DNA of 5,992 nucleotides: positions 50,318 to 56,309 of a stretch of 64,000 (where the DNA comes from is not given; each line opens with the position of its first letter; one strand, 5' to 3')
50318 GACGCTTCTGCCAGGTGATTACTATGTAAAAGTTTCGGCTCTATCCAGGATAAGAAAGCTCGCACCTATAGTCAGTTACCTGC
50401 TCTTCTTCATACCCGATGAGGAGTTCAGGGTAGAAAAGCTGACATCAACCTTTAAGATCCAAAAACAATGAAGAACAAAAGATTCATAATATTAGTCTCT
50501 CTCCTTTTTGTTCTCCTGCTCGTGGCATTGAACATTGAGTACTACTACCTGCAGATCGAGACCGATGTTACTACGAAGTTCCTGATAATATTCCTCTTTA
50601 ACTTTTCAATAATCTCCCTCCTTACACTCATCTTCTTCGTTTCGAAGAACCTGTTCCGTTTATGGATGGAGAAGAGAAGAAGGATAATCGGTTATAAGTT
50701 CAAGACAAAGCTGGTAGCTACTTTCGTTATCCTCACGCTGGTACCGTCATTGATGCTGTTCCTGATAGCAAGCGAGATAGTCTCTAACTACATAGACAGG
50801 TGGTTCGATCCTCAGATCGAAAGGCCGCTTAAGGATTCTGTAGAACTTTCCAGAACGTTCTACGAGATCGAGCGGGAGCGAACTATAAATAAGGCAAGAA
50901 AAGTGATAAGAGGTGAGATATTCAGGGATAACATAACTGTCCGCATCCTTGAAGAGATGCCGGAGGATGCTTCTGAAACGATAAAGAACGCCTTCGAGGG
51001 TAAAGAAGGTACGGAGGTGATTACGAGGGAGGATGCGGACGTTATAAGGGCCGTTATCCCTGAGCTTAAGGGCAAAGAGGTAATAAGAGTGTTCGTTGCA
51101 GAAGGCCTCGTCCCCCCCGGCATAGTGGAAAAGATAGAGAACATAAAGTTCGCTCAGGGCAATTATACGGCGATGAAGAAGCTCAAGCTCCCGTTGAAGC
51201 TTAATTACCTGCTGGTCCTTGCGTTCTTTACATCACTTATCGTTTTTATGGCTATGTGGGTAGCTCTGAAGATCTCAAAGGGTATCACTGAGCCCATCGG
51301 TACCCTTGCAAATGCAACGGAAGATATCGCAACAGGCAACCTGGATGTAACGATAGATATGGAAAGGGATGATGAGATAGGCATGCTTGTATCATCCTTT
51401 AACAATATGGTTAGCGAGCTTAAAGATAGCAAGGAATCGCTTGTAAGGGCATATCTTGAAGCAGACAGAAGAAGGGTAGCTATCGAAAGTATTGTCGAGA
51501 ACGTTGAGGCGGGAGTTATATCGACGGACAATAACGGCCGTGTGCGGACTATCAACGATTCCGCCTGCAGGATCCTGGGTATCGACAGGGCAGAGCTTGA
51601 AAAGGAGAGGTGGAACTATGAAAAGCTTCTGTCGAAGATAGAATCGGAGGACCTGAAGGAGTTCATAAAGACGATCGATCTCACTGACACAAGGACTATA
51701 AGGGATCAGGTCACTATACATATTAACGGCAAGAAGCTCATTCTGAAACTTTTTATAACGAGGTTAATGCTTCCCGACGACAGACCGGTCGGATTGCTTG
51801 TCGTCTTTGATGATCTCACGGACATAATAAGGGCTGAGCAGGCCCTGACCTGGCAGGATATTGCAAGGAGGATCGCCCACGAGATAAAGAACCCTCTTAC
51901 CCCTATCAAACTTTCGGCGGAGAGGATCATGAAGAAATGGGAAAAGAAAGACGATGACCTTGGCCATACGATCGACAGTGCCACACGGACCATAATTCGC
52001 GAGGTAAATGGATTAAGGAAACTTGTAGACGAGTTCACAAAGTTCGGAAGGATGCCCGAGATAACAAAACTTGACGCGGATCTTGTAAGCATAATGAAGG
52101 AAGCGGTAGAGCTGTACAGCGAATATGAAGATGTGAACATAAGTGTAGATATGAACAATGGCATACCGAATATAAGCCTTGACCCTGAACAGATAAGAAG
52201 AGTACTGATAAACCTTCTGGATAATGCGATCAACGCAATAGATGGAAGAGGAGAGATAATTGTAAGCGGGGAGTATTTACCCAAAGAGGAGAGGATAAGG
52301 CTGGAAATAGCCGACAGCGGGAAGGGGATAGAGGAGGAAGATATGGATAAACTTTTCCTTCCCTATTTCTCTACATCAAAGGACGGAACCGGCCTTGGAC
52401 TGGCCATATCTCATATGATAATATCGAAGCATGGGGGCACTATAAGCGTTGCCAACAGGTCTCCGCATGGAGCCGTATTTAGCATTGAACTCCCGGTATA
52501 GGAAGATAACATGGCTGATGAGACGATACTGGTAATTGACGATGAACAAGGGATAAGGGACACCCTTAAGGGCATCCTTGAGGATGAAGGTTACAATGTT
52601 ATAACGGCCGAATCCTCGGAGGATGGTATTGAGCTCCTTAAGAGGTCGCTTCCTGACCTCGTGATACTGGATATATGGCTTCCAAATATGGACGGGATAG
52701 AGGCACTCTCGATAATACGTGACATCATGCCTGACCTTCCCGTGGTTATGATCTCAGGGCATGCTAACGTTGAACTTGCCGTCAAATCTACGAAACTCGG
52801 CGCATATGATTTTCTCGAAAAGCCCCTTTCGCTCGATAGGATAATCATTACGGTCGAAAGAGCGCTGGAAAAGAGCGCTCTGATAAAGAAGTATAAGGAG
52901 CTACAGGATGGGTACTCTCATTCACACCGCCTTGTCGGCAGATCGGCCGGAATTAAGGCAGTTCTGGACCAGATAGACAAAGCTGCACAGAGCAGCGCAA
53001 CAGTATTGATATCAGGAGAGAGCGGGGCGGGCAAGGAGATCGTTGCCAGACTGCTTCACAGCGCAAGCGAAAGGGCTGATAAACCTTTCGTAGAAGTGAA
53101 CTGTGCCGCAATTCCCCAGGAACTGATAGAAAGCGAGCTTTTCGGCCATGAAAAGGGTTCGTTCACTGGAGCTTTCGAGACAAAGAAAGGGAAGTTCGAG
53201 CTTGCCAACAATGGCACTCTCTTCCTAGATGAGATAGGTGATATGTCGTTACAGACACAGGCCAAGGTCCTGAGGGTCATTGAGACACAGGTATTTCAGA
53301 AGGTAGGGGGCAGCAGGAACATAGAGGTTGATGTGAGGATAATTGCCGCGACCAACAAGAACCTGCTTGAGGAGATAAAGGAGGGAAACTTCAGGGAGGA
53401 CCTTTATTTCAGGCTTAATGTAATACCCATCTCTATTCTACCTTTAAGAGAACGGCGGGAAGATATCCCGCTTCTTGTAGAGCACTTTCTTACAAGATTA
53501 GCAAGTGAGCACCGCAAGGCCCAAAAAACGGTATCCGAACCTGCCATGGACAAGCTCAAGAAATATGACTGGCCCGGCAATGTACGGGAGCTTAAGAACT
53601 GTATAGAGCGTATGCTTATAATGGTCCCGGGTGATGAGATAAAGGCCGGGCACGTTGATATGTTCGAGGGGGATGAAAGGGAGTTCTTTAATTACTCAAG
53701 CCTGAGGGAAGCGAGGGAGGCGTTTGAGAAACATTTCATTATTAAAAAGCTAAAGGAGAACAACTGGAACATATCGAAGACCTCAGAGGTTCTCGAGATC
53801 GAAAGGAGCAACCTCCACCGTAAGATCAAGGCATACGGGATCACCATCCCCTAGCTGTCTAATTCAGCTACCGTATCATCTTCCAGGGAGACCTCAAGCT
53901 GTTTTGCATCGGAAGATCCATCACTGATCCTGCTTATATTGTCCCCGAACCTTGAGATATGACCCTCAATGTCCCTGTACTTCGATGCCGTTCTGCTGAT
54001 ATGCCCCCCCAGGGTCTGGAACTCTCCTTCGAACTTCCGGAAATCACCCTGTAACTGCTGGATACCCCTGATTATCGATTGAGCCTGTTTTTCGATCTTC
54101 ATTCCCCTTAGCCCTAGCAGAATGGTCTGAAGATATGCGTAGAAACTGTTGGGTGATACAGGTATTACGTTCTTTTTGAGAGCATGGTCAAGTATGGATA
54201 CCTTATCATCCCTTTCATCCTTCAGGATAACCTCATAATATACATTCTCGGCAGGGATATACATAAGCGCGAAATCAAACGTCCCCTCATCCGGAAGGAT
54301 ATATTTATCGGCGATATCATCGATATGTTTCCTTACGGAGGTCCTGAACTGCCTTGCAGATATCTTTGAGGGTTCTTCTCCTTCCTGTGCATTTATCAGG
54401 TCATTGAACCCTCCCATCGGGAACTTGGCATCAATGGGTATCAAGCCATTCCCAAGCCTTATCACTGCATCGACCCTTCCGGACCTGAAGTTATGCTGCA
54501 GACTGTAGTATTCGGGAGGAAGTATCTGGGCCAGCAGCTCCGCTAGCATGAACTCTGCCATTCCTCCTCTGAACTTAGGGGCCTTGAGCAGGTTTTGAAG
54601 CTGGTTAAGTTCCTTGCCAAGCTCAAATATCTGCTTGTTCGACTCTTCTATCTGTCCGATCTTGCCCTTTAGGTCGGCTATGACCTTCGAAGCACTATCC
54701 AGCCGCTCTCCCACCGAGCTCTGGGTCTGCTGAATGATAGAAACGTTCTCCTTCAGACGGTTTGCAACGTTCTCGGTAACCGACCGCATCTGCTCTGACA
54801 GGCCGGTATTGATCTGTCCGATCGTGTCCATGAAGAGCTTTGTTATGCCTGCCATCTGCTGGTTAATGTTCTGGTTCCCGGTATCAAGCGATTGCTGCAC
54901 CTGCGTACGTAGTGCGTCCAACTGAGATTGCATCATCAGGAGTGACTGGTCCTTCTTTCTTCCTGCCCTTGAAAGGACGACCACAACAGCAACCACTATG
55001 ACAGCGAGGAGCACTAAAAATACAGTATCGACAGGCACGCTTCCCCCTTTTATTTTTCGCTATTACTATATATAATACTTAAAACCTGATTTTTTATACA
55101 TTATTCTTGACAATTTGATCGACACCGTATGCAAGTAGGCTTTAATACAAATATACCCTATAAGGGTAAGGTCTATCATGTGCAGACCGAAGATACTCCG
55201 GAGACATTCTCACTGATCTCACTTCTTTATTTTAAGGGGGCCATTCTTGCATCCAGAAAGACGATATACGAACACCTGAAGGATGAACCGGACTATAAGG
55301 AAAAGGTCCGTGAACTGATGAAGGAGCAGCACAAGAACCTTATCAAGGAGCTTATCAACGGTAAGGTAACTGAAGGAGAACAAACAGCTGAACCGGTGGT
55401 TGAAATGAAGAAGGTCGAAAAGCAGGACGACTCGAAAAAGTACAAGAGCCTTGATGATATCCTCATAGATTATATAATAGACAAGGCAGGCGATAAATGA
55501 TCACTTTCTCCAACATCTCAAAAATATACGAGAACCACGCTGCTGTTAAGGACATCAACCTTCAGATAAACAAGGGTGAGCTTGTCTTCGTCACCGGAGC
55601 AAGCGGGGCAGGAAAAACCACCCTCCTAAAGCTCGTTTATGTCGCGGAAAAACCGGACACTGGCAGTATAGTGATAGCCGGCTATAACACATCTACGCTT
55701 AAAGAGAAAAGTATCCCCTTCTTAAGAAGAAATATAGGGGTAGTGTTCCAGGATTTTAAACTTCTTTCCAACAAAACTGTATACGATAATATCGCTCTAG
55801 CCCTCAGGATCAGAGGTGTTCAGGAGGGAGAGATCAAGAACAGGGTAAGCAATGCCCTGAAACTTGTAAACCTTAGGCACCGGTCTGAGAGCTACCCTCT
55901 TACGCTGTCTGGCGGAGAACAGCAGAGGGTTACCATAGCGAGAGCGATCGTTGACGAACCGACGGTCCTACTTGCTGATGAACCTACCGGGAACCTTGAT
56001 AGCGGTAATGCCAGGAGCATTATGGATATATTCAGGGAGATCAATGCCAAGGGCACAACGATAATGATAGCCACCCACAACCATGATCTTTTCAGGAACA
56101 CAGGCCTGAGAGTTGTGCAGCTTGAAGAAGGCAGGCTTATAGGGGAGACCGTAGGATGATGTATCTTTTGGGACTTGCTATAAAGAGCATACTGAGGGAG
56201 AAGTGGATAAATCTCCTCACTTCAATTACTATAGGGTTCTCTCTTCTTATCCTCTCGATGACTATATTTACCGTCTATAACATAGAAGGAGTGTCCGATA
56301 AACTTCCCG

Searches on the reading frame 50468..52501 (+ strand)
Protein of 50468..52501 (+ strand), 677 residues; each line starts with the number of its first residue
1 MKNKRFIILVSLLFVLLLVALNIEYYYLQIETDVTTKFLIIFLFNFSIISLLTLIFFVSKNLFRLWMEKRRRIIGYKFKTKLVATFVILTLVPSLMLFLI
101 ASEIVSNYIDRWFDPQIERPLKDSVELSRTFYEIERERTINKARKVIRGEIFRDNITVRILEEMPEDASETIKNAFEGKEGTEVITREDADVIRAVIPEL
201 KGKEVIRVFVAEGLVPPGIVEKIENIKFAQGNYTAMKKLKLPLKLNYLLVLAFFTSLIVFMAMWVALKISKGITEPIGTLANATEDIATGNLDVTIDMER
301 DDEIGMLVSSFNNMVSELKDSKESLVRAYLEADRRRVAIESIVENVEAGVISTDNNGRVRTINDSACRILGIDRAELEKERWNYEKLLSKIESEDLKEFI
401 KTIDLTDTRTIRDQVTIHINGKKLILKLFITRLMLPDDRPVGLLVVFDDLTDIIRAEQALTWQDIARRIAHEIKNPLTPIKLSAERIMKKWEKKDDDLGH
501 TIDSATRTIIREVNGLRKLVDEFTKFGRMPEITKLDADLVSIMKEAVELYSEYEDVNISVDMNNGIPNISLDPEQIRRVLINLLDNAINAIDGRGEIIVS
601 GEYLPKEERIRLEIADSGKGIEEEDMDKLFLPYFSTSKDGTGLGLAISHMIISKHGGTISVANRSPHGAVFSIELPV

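Call 59: search_protein_families(library=pfam, proteins=[window:50468-52501:+], max_evalue=0.00001)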
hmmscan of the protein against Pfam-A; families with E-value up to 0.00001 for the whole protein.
window:50468-52501:+ (677 aa): 7 families
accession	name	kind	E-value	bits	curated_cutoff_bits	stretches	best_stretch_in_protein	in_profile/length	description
PF02518.31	HATPase_c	-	4.1e-24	85.6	26.4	1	572-676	2-108/111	Histidine kinase-, DNA gyrase B-, and HSP90-like ATPase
PF00672.30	HAMP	-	9.1e-14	52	25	1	270-319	3-52/53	HAMP domain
PF00512.31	HisKA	-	1.1e-08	35.4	26.9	1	464-529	4-63/66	His Kinase A (phospho-acceptor) domain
PF00989.32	PAS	-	1.4e-08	35.2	22.6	1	340-449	4-112/113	PAS fold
PF08448.16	PAS_4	-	1.6e-07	32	23.1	1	344-452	2-107/110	PAS fold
PF13426.13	PAS_9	-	5.2e-07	30.3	27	1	349-452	3-103/103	PAS domain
PF13188.13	PAS_8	-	3.8e-06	27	21.8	0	339-381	3-46/65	PAS domain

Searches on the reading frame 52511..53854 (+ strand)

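Call 60: search_protein_families(library=pfam, proteins=[window:52511-53854:+], max_evalue=0.00001)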
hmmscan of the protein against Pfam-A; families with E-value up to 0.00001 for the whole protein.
window:52511-53854:+ (447 aa): 8 families
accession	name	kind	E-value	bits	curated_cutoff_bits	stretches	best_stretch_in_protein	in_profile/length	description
PF00158.32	Sigma54_activat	-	7.9e-73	244.1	20.2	1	141-307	1-167/168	Sigma-54 interaction domain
PF00072.30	Response_reg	-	1.1e-30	106.5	30.2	1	6-115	1-110/111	Response regulator receiver domain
PF25601.1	AAA_lid_14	-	1.9e-27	95.3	27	1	313-382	1-70/87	AAA+ ATPase lid domain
PF14532.12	Sigma54_activ_2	-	3.5e-23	82.8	25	1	142-311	1-137/138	Sigma-54 interaction domain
PF02954.25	HTH_8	-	7.3e-10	38.9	22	1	402-442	2-42/42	Bacterial regulatory protein, Fis family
PF00004.35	AAA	-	2.8e-06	28.3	21.2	1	165-291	1-116/131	ATPase family associated with various cellular activities (AAA)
PF07728.20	AAA_5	-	2.9e-06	27.8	22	1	165-284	2-124/139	AAA domain (dynein-related subfamily)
PF13191.12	AAA_16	-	5.4e-06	27.4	32.6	1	140-201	1-63/167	AAA ATPase domain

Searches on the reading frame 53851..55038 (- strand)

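Call 60: search_protein_families(library=pfam, proteins=[window:53851-55038:-], max_evalue=0.00001)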
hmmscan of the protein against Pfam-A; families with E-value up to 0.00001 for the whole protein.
window:53851-55038:- (395 aa): 1 family
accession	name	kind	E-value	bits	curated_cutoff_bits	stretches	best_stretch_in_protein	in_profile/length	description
PF02646.22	RmuC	-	2.2e-52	178.4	26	1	101-379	13-282/291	RmuC family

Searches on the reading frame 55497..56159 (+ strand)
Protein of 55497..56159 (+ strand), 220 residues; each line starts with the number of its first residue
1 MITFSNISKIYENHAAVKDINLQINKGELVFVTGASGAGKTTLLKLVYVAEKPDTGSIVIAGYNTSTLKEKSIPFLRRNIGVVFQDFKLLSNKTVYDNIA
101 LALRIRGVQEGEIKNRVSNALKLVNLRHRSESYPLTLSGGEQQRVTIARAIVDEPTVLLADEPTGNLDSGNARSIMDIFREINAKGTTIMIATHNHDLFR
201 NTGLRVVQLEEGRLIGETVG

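Call 60: search_protein_families(library=pfam, proteins=[window:55497-56159:+], max_evalue=0.00001)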
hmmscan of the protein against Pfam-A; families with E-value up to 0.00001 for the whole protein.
window:55497-56159:+ (220 aa): 2 families
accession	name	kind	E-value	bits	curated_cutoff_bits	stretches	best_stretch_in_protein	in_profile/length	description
PF00005.33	ABC_tran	-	6e-36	124.5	25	1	17-164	1-136/137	ABC transporter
PF13304.12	AAA_21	-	6.9e-08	33.3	27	0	153-195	254-299/304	AAA domain, putative AbiEii toxin, Type IV TA system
